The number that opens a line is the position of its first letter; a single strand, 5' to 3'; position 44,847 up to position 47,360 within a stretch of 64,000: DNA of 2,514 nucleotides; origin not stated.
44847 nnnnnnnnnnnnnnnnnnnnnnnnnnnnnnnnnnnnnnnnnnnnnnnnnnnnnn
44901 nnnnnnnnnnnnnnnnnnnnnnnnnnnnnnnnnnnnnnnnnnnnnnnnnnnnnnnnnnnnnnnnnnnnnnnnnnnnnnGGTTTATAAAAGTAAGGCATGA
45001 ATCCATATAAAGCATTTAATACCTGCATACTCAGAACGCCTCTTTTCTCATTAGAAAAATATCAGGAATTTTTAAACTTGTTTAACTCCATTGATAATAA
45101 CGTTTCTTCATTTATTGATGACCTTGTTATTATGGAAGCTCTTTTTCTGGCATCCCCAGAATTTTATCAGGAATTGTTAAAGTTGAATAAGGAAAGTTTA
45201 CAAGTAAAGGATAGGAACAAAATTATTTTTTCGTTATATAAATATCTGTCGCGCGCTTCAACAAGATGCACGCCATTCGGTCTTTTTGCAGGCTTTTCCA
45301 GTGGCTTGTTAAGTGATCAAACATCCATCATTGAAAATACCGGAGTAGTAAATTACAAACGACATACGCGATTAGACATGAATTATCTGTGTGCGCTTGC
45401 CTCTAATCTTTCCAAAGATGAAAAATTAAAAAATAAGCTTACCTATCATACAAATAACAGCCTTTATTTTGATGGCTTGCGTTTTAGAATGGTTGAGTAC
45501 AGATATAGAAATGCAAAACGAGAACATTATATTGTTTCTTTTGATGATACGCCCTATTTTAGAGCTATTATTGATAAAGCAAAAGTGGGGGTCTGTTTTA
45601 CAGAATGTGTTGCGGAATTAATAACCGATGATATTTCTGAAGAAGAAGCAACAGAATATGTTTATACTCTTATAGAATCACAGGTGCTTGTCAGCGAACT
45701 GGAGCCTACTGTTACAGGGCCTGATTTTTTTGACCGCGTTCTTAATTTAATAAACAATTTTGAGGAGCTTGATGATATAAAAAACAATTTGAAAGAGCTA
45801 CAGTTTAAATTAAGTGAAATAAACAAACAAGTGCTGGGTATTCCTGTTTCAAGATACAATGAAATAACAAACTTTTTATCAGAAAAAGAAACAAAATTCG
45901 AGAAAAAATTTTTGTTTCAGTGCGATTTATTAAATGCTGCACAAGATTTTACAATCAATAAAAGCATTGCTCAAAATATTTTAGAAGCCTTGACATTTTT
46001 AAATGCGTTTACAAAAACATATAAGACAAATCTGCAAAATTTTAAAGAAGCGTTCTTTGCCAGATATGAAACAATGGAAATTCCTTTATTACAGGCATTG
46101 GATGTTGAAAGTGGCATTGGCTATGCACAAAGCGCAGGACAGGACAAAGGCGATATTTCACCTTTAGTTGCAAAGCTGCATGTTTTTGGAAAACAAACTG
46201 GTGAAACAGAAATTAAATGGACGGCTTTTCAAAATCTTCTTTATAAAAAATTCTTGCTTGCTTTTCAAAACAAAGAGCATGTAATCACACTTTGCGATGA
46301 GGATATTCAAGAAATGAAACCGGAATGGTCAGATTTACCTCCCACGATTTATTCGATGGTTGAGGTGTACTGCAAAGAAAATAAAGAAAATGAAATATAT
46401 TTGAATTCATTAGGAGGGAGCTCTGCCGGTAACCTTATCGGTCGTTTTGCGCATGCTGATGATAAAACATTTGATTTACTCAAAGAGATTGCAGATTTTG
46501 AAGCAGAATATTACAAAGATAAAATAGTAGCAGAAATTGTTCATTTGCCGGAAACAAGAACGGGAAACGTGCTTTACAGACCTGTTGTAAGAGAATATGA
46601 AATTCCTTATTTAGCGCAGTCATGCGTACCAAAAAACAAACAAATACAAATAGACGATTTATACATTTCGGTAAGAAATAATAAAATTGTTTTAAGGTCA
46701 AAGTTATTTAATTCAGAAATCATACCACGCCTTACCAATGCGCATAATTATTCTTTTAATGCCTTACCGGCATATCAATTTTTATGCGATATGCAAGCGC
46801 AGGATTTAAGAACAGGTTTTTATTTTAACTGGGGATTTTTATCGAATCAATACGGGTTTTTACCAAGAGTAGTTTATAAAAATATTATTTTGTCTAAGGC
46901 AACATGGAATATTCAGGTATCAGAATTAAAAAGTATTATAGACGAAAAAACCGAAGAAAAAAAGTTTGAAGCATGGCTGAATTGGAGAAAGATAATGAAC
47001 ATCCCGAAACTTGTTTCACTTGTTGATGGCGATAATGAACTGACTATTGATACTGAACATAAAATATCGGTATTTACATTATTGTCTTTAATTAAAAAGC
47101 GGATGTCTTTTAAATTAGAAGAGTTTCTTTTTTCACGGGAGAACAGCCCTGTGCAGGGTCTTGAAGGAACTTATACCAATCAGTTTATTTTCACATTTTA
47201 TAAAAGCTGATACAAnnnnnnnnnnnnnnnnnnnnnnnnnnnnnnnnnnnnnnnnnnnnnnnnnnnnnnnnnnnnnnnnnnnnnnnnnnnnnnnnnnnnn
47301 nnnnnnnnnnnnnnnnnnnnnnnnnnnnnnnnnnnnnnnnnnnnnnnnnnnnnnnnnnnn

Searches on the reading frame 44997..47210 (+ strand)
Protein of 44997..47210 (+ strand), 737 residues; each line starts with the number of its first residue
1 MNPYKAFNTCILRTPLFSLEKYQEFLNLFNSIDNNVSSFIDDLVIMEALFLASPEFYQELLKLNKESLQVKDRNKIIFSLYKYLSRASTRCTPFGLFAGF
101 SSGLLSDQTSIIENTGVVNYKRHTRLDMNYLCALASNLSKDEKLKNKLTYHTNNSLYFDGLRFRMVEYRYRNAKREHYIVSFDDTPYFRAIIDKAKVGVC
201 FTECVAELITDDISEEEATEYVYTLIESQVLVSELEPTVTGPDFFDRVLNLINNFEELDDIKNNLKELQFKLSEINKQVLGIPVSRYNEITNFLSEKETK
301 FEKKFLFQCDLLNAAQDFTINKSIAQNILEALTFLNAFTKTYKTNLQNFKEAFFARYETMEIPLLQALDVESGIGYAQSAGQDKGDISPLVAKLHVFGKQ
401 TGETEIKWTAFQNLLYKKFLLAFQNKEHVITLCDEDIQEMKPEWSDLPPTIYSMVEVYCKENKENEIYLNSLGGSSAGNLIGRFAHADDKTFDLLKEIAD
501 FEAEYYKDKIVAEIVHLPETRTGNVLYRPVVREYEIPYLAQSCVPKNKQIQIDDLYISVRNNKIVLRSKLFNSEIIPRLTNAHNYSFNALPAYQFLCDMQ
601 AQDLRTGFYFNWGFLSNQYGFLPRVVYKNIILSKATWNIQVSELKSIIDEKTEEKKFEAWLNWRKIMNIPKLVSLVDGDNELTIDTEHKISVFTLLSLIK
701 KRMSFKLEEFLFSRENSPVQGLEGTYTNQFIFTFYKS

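Call 52: search_protein_families(library=pfam, proteins=[window:44997-47210:+], max_evalue=0.001)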
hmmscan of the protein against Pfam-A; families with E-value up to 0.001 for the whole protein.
window:44997-47210:+ (737 aa): 1 family
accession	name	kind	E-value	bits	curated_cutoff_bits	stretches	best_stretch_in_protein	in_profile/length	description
PF04738.18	Lant_dehydr_N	-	1.3e-146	489.9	28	1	44-693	4-647/649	Lantibiotic dehydratase, N terminus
